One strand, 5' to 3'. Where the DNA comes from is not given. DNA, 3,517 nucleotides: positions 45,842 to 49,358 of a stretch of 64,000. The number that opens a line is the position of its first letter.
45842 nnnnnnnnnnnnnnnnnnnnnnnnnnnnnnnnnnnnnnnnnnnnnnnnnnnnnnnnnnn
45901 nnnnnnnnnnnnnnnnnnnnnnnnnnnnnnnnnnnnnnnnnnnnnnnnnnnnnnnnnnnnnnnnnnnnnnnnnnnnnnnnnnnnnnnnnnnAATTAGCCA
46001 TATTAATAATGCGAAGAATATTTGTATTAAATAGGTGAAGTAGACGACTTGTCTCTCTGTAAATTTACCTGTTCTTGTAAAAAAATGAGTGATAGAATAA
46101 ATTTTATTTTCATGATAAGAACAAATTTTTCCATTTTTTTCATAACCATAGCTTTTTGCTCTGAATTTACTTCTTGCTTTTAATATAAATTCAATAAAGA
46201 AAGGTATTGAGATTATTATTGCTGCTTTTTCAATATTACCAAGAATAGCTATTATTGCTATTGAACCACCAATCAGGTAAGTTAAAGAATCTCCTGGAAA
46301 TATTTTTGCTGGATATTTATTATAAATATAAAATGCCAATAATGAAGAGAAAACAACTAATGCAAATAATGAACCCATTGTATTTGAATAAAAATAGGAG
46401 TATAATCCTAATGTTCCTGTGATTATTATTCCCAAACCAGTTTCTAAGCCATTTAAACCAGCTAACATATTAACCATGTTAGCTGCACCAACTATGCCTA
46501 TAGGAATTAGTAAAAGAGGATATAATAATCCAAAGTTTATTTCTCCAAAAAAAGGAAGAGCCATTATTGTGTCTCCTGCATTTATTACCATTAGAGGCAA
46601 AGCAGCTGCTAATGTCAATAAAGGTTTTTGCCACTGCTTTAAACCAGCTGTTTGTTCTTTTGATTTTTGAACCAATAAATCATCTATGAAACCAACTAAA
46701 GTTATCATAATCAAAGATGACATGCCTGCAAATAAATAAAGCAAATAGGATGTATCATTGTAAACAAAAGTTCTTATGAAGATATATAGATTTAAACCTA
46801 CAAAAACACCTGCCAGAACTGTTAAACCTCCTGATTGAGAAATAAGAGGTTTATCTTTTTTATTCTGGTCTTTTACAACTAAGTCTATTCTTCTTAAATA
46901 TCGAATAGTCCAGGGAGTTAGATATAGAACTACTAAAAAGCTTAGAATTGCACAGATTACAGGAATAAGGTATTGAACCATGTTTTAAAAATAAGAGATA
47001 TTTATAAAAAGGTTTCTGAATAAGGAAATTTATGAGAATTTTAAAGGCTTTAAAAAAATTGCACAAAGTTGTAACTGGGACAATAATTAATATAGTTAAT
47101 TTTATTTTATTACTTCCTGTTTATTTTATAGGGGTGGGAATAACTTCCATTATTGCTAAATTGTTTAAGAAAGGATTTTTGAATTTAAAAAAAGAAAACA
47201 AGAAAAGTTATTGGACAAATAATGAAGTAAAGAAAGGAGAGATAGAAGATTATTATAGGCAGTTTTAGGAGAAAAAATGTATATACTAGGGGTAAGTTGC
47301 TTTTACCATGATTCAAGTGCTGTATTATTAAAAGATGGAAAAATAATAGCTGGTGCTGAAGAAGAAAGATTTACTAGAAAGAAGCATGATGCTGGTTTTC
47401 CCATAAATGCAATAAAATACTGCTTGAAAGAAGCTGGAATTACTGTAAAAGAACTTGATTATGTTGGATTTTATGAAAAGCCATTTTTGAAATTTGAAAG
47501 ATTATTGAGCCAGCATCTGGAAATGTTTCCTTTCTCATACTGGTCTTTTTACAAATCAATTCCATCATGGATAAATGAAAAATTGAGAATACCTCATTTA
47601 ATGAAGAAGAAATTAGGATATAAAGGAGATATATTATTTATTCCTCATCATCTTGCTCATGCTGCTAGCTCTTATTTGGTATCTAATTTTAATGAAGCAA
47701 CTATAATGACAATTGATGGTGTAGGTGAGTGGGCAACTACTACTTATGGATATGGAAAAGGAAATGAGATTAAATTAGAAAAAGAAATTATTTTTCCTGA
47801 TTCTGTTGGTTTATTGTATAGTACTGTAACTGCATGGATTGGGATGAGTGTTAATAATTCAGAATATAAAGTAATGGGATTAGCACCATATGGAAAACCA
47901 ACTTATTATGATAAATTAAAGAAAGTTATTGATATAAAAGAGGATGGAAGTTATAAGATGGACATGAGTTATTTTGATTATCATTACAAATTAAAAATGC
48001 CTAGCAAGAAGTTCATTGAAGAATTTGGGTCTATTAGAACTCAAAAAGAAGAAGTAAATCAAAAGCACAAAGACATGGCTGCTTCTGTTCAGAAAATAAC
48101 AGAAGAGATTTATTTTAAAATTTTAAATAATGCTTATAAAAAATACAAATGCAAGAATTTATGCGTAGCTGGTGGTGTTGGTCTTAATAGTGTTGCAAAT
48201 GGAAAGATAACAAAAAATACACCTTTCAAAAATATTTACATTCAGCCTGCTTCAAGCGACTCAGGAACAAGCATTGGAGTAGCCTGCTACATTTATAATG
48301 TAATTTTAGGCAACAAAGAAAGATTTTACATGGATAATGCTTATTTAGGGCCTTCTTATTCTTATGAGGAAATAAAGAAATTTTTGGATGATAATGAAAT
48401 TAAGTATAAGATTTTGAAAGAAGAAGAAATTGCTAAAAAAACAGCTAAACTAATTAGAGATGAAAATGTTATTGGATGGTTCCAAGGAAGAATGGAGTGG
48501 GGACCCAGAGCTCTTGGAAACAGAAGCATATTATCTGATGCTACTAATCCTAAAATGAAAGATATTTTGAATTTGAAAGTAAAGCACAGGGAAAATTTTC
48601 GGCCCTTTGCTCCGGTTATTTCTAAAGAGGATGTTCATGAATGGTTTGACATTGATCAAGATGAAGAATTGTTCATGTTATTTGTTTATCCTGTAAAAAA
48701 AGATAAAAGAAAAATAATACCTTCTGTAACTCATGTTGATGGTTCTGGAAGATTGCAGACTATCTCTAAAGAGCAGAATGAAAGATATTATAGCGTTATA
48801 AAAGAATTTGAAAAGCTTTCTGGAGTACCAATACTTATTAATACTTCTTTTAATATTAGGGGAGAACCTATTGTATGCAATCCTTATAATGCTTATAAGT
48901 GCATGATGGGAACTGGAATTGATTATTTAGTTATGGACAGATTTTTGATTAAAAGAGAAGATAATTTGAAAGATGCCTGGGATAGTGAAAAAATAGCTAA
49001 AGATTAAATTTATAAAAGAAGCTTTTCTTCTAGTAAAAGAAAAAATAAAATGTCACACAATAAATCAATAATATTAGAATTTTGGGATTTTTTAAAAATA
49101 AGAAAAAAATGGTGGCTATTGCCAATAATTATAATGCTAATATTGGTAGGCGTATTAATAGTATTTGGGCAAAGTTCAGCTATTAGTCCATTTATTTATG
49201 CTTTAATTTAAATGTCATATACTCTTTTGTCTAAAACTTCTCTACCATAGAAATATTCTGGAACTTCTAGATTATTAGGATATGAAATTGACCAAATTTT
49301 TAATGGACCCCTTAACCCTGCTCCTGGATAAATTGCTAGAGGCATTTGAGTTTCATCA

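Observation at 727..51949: Exceptionally large (~50 kb) contiguous glycosylation island with AglB, AglH-like initiator, two flippases, three GT-C enzymes and at least 14 GT2/GT4 genes in an apparently small-genome archaeon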

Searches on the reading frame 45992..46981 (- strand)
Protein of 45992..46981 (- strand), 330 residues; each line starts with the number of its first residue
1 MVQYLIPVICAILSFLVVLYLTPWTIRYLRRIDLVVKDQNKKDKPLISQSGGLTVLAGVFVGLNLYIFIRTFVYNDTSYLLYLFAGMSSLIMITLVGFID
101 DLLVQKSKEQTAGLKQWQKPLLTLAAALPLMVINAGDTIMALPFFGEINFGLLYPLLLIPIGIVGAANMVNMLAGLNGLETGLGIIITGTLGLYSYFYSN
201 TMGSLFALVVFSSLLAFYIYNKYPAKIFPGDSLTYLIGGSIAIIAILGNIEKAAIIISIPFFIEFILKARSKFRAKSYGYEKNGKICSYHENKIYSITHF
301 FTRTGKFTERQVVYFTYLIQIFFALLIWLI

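Call 7: search_protein_families(library=pfam, proteins=[window:45992-46981:-], max_evalue=0.001)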
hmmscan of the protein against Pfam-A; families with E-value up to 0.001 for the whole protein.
window:45992-46981:- (330 aa): 1 family
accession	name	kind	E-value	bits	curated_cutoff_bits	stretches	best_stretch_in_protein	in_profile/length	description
PF00953.26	Glycos_transf_4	-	2.5e-33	115.7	27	1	87-248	5-159/160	Glycosyl transferase family 4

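Call 46: search_protein_families(library=ncbifam, proteins=[window:45992-46981:-], max_evalue=1e-8)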
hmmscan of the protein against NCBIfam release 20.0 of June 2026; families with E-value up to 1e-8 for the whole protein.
window:45992-46981:- (330 aa): 2 families
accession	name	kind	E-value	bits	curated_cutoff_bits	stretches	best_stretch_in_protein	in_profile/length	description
TIGR00445.1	mraY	equivalog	1e-19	71.2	192.05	1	21-326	4-313/321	phospho-N-acetylmuramoyl-pentapeptide-transferase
NF053644.1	MraY_archaea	equivalog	8.6e-17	61.5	450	1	144-261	172-289/340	pseudomurein biosynthesis MraY family phospho-N-acetylmuramoyl-pentapeptide-transferase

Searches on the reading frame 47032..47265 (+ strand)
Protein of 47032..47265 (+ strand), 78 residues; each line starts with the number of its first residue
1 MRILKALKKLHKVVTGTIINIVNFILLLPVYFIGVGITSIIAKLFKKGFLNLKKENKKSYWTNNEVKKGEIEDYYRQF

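Call 89: search_protein_families(library=pfam, proteins=[window:47032-47265:+], max_evalue=0.1)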
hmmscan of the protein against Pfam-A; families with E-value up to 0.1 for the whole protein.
window:47032-47265:+ (78 aa): 2 families
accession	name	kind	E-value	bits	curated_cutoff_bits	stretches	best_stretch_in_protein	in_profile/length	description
PF00520.37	Ion_trans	-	0.016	14.9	25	1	2-74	107-174/241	Ion transport protein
PF24177.1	NV_polyhedrin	-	0.053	13.6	27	1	7-61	105-158/241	Nudivirus polyhedrin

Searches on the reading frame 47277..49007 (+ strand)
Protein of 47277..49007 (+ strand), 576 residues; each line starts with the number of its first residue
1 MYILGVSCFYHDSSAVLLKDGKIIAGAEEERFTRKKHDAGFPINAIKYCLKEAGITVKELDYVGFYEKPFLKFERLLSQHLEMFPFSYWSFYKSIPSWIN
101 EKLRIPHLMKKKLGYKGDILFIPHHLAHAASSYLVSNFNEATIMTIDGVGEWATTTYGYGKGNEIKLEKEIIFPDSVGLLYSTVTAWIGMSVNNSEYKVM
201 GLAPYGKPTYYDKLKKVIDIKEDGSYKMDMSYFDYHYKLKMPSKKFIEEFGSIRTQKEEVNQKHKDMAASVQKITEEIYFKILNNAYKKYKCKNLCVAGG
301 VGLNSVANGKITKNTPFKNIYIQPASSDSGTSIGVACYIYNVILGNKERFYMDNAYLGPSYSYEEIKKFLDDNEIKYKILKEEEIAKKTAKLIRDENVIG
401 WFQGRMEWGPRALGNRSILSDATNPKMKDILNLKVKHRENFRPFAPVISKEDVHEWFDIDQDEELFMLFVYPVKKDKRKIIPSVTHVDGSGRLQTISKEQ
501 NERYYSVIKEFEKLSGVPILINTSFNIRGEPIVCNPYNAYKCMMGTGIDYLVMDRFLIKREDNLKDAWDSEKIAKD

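Call 7: search_protein_families(library=pfam, proteins=[window:47277-49004:+], max_evalue=0.001)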
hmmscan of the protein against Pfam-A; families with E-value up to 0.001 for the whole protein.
window:47277-49004:+ (576 aa): 3 families
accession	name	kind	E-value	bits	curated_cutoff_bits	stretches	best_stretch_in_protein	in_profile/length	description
PF02543.21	Carbam_trans_N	-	1.2e-86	291.7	24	1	3-337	2-346/346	Carbamoyltransferase N-terminus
PF16861.10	Carbam_trans_C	-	9.9e-73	243.7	27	1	390-560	1-170/170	Carbamoyltransferase C-terminus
PF00814.31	TsaD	-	1.1e-07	32.3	24.8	1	208-316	138-243/264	tRNA N6-adenosine threonylcarbamoyltransferase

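Call 33: find_encoding_contigs(protein=window:47277-49007:+, flank=10000, max_places=5)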
Protein window:47277-49007:+ (576 aa): 23 contigs read that carry it; 4 places shown.
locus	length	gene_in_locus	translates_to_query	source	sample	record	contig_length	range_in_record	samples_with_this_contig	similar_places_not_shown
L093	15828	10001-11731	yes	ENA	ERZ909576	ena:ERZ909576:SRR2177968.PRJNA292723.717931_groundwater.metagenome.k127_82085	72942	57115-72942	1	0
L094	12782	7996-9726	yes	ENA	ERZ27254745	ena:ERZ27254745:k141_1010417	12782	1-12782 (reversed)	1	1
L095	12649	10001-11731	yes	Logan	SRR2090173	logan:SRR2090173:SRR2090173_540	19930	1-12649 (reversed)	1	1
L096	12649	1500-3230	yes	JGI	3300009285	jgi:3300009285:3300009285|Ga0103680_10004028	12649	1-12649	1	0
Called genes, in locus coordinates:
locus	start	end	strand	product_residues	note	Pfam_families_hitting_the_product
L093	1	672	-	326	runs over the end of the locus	PF00535:Glycos_transf_2, PF10111:Glyco_tranf_2_2, PF13506:Glyco_transf_21 (faint), PF13641:Glyco_tranf_2_3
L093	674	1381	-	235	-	PF00535:Glycos_transf_2, PF10111:Glyco_tranf_2_2 (weak), PF13641:Glyco_tranf_2_3 (weak)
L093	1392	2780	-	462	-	PF02310:B12-binding, PF04055:Radical_SAM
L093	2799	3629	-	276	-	PF01073:3Beta_HSD, PF01370:Epimerase, PF02719:Polysacc_synt_2 (faint), PF04321:RmlD_sub_bind, PF05368:NmrA (weak), PF07993:NAD_binding_4 (faint), PF13460:NAD_binding_10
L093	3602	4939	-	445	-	PF04055:Radical_SAM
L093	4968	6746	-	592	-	PF02366:PMT, PF13231:PMT_2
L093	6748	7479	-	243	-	PF00535:Glycos_transf_2, PF10111:Glyco_tranf_2_2, PF13641:Glyco_tranf_2_3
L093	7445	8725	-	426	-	PF01943:Polysacc_synt, PF13440:Polysacc_synt_3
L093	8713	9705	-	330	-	PF00953:Glycos_transf_4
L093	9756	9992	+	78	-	-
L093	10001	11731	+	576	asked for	PF02543:Carbam_trans_N, PF00814:TsaD (weak), PF16861:Carbam_trans_C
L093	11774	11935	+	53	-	PF19451:DUF5989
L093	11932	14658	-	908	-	PF02516:STT3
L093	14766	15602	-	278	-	PF01944:SpoIIM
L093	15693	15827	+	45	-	?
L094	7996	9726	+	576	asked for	PF02543:Carbam_trans_N, PF00814:TsaD (weak), PF16861:Carbam_trans_C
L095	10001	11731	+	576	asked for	PF02543:Carbam_trans_N, PF00814:TsaD (weak), PF16861:Carbam_trans_C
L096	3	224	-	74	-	?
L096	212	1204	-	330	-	PF00953:Glycos_transf_4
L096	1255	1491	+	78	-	-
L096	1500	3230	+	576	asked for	PF02543:Carbam_trans_N, PF00814:TsaD (weak), PF16861:Carbam_trans_C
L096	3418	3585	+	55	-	-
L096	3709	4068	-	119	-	PF01926:MMR_HSR1 (weak)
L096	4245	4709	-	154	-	PF13358:DDE_3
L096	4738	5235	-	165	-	PF13384:HTH_23 (weak), PF13518:HTH_28, PF13551:HTH_29 (weak), PF13565:HTH_32, PF13592:HTH_33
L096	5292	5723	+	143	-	PF00334:NDK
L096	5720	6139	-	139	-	-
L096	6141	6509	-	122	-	-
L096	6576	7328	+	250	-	PF01978:TrmB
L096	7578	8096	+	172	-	PF01177:Asp_Glu_race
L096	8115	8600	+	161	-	PF00924:MS_channel_2nd (weak)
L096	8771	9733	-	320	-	-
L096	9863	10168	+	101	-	PF07760:DUF1616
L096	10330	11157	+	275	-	PF02498:Bro-N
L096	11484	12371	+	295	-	PF17125:Methyltr_RsmF_N, PF01189:Methyltr_RsmB-F, PF13847:Methyltransf_31 (weak)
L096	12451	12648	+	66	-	?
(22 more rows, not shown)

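Call 46: search_protein_families(library=ncbifam, proteins=[window:47277-49004:+], max_evalue=1e-8)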
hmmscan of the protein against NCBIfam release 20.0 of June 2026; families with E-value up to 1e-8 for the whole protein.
window:47277-49004:+ (576 aa): 1 family
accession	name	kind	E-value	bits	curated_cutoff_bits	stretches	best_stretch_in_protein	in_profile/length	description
NF041651.1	nodul_NodU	equivalog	1.2e-51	176.1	1000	1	3-545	3-540/556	nodulation protein NodU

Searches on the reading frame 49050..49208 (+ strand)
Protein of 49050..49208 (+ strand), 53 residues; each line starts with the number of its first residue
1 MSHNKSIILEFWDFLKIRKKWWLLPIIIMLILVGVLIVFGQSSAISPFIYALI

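Call 89: search_protein_families(library=pfam, proteins=[window:49050-49208:+], max_evalue=0.1)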
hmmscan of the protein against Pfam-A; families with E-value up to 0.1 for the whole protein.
window:49050-49208:+ (53 aa): 1 family
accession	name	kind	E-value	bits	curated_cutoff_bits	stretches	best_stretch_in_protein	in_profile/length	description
PF19451.5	DUF5989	-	1.9e-22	79.5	27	1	6-52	2-48/49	Family of unknown function (DUF5989)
